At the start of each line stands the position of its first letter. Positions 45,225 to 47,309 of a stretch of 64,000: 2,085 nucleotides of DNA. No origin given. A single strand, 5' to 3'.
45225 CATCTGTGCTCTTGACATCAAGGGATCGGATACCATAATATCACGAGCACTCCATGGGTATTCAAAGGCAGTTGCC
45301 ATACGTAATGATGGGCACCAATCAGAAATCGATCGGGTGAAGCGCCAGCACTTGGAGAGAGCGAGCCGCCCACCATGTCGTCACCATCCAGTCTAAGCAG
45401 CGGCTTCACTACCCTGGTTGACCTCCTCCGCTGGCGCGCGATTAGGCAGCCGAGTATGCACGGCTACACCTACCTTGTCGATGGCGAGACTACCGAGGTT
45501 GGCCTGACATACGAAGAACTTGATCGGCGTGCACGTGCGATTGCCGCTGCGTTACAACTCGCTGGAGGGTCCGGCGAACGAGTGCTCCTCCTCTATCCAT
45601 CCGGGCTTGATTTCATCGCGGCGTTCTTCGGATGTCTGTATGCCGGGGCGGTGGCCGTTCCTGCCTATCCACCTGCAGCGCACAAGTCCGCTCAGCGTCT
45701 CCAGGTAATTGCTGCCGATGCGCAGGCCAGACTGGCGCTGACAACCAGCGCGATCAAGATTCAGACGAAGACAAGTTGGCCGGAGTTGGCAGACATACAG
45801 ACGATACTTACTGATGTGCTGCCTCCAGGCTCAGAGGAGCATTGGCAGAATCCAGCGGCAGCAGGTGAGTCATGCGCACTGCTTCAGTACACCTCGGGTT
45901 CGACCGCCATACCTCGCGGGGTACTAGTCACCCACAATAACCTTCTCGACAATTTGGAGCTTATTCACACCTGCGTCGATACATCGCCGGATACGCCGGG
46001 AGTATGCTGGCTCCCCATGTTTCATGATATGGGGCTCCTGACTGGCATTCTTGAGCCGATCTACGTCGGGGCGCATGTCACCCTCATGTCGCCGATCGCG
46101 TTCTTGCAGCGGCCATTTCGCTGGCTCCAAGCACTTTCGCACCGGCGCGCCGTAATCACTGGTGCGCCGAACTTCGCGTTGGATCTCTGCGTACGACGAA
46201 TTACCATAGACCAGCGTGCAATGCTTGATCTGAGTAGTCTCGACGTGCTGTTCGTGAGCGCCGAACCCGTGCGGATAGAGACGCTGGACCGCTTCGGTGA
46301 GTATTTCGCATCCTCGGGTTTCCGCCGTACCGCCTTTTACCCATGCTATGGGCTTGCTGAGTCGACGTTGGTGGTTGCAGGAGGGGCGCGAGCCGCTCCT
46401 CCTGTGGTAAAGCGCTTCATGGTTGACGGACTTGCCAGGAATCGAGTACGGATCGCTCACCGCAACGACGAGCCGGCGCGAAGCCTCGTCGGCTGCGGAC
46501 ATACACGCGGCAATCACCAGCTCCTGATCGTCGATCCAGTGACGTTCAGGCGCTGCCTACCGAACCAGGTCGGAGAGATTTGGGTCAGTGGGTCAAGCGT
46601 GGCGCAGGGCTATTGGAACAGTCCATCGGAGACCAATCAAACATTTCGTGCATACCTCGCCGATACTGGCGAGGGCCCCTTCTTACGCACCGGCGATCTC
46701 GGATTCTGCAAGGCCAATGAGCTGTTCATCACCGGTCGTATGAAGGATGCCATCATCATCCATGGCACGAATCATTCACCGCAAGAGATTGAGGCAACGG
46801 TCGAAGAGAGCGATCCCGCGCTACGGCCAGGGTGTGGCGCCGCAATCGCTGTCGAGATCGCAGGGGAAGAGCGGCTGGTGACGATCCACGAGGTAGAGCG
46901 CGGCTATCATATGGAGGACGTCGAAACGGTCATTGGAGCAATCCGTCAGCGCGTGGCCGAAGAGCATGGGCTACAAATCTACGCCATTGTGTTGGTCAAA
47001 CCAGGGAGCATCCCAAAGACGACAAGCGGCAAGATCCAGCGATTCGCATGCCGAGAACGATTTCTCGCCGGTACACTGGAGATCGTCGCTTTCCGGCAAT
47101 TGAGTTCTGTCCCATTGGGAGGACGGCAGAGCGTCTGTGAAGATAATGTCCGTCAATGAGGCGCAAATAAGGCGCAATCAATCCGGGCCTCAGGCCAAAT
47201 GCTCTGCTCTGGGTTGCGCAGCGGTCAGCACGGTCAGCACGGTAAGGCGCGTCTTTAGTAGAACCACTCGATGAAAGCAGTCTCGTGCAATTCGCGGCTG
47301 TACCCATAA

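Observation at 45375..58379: Orphan FAAL / B12-radical SAM / T-C-A-T NRPS / KASIII-didomain cluster with no canonical chain-release domain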

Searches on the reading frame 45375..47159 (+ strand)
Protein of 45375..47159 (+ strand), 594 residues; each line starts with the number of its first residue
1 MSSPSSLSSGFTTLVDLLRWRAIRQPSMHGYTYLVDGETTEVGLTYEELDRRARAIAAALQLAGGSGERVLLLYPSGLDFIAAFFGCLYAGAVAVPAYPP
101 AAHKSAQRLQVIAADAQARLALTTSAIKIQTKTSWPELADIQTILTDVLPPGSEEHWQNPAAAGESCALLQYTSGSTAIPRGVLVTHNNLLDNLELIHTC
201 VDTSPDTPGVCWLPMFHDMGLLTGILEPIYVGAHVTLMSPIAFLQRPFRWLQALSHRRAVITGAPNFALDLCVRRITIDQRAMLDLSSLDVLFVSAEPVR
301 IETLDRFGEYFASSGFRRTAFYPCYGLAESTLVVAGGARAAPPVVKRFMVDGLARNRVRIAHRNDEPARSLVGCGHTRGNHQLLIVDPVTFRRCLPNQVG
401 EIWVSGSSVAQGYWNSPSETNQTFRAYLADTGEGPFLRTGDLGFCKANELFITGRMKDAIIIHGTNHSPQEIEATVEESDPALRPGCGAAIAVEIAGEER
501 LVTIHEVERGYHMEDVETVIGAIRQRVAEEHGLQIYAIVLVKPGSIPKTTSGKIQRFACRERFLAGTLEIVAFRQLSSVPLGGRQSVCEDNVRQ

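Call 3: search_protein_families(library=pfam, proteins=[window:45375-47159:+], max_evalue=0.01)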
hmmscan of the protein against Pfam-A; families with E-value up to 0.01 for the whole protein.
window:45375-47159:+ (594 aa): 3 families
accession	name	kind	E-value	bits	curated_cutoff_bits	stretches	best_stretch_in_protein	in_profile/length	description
PF00501.34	AMP-binding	-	1.7e-61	208.6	29.9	1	32-414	12-384/384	AMP-binding enzyme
PF23024.1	AMP-dom_DIP2-like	-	7.7e-11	42.5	27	1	458-571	2-108/110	Disco-interacting protein 2-like, AMP domain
PF24919.1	Mug62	-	5.7e-06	26.5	27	1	514-571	90-150/164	Meiotically up-regulated gene 62 protein-like domain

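Call 26: search_protein_families(library=ncbifam, proteins=[window:45375-47159:+], max_evalue=0.001)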
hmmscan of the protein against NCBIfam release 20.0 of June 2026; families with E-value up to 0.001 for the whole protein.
window:45375-47159:+ (594 aa): 98 families (the best 25 are shown)
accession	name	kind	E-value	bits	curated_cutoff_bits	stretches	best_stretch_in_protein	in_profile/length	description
NF004282.0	PRK05691.1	subfamily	1.1e-159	532.8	4090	1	12-573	9-568/4334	non-ribosomal peptide synthase/polyketide synthase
NF004509.1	PRK05850.1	subfamily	1.1e-140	469.7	775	1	13-566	4-571/578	fatty-acid--AMP ligase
NF009124.0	PRK12476.1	subfamily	1.8e-130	436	922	1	12-569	34-610/612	fatty acyl-AMP ligase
NF038337.1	FAAL_FadD21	exception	2.8e-123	412.4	1100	1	13-565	5-571/579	fatty-acid--AMP ligase FAAL21/FadD21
NF038339.3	FAAL_FadD32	equivalog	4.4e-122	408.3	975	2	31-494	37-519/625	long-chain-fatty-acid--AMP ligase FadD32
NF040633.1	FadD32_Coryne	exception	7.3e-112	374.7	875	1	27-564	46-613/614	FadD32-like long-chain-fatty-acid--AMP ligase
NF038338.1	FAAL_FadD28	exception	1.4e-106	357.2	1100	1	25-563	17-570/580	fatty-acid--AMP ligase FAAL28/FadD28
NF006624.1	PRK09192.1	subfamily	1.2e-105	354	600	1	9-568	13-565/567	fatty acyl-AMP ligase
NF005850.0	PRK07768.1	subfamily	3.7e-87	292.8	572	1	39-563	25-543/545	long-chain-fatty-acid--CoA ligase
NF004510.0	PRK05851.1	equivalog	4e-63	213.3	621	1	44-563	32-520/525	long-chain-fatty acid--ACP ligase MbtM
TIGR01733.1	AA-adenyl-dom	subfamily_domain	6.5e-51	173.4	317.4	1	45-479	1-401/409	amino acid adenylation domain-containing protein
NF004837.0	PRK06187.1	subfamily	1.2e-43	149.2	476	1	38-568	31-527/531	long-chain-fatty-acid--CoA ligase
NF006181.0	PRK08314.1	subfamily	1.2e-41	142.7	705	3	380-555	379-546/563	long-chain-fatty-acid--CoA ligase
NF004511.1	PRK05852.1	equivalog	2.3e-35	122.2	650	1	15-563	2-504/505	FadD7 family fatty acid--CoA ligase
NF004114.0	PRK05605.1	equivalog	2.8e-33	115.1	766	3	383-564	402-570/575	long-chain-fatty-acid--CoA ligase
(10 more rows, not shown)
